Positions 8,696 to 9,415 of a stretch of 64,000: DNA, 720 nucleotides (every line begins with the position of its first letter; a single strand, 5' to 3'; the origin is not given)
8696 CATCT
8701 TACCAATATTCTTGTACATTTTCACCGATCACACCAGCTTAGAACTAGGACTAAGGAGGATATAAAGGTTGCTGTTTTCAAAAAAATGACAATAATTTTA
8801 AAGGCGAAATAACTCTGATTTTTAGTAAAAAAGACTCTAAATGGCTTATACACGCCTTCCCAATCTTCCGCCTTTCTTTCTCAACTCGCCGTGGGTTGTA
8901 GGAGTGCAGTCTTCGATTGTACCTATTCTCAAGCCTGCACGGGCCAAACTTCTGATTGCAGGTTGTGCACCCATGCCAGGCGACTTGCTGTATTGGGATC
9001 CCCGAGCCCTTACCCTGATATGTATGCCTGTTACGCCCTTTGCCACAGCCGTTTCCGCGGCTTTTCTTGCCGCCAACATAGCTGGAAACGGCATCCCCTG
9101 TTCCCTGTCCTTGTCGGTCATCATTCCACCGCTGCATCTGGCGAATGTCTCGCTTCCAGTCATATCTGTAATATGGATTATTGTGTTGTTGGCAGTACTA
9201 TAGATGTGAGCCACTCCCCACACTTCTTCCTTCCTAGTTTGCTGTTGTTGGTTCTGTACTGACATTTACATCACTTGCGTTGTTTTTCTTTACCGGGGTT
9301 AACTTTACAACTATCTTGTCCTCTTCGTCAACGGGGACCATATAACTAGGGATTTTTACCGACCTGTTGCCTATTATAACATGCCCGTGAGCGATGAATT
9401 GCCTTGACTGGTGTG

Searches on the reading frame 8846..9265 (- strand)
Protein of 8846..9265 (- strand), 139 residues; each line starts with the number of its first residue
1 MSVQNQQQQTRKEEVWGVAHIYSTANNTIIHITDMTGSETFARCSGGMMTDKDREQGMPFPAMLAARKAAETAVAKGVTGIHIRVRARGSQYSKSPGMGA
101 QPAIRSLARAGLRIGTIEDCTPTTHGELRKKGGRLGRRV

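Call 4: search_protein_families(library=pfam, proteins=[window:8846-9265:-], max_evalue=0.1)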
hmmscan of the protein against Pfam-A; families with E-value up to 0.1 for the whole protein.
window:8846-9265:- (139 aa): 1 family
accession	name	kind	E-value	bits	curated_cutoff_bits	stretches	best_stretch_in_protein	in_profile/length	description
PF00411.24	Ribosomal_S11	-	2.8e-34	118.3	25.1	1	17-134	1-109/110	Ribosomal protein S11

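Call 44: find_related_loci(query=window:8846-9265:-, collection=genome_contigs, flank=6000)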
Query window:8846-9265:- (139 aa) in genome_contigs; peptide patterns used: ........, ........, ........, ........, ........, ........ (x = any residue, [..] = any of these).
227 stretches matched a pattern; 186 encode a relative of the query (tblastn E <= 1e-3); the best 80 are kept; 80 distinct loci.
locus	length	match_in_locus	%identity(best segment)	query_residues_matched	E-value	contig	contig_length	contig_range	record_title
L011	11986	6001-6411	88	3-139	5e-79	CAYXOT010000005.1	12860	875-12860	MAG TPA_asm: uncultured archaeon isolate binchicken_co21_401 genome assembly, contig: NODE_3450_length_12860_cov_6.23998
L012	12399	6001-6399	89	7-139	6e-79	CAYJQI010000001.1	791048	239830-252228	MAG TPA_asm: uncultured archaeon isolate ERP125453_co1_263 genome assembly, contig: NODE_1_length_791048_cov_12.409087,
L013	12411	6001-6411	85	3-139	2e-78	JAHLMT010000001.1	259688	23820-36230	MAG: Candidatus Aenigmatarchaeota archaeon isolate QQ_2_bin_128 NODE_1_length_259688_cov_15.1845, whole genome shotgun s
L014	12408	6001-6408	88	4-139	3e-78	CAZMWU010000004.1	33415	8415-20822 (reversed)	MAG TPA_asm: uncultured archaeon isolate binchicken_co38_184 genome assembly, contig: NODE_2712_length_33415_cov_7.13953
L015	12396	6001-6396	89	8-139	5e-77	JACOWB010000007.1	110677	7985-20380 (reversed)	MAG: Candidatus Aenigmatarchaeota archaeon isolate NC_groundwater_115_Ag_B-0.1um_41_10 S3_GD2017_2_B1_scaffold_106, whol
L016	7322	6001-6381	90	5-131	1e-76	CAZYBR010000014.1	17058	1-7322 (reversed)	MAG TPA_asm: uncultured archaeon isolate binchicken_co134_899 genome assembly, contig: NODE_7174_length_17058_cov_7.1363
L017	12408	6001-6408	77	3-139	7e-70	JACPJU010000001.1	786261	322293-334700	MAG: Candidatus Aenigmatarchaeota archaeon isolate NC_groundwater_476_Ag_S-0.1um_40_17 S35_SO-1_scaffold_95073, whole ge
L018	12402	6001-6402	81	6-139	5e-66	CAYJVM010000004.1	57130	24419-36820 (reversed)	MAG TPA_asm: uncultured archaeon isolate ERP125453_co1_206 genome assembly, contig: NODE_363_length_57130_cov_55.181761,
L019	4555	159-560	72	1-131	7e-63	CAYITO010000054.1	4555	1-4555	MAG TPA_asm: uncultured archaeon isolate ERP119705_co6_956 genome assembly, contig: NODE_33968_length_4555_cov_5.576000,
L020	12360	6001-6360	78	12-131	5e-62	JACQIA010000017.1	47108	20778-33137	MAG: Candidatus Aenigmatarchaeota archaeon isolate NC_groundwater_1113_Ag_S-0.1um_37_102 S_p1_S3_coassembly_k141_477891,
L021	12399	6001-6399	72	1-131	9e-62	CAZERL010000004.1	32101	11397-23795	MAG TPA_asm: uncultured archaeon isolate SRP178908_co1_104 genome assembly, contig: NODE_779_length_32101_cov_11.220340,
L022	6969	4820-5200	72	5-131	3e-61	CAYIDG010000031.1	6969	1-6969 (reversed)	MAG TPA_asm: uncultured archaeon isolate ERP119705_co1_846 genome assembly, contig: NODE_17259_length_6969_cov_4.567689,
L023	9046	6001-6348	78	16-131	1e-60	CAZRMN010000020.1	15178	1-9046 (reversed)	MAG TPA_asm: uncultured archaeon isolate binchicken_co6_549 genome assembly, contig: NODE_4255_length_15178_cov_8.476890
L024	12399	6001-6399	80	8-139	1e-60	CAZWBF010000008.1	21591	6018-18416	MAG TPA_asm: uncultured archaeon isolate binchicken_co6_473 genome assembly, contig: NODE_2282_length_21591_cov_13.65764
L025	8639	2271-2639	72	9-131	1e-59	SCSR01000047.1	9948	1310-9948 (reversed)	MAG: archaeon isolate FW215_bin.29 FW215_bin.29-59067, whole genome shotgun sequence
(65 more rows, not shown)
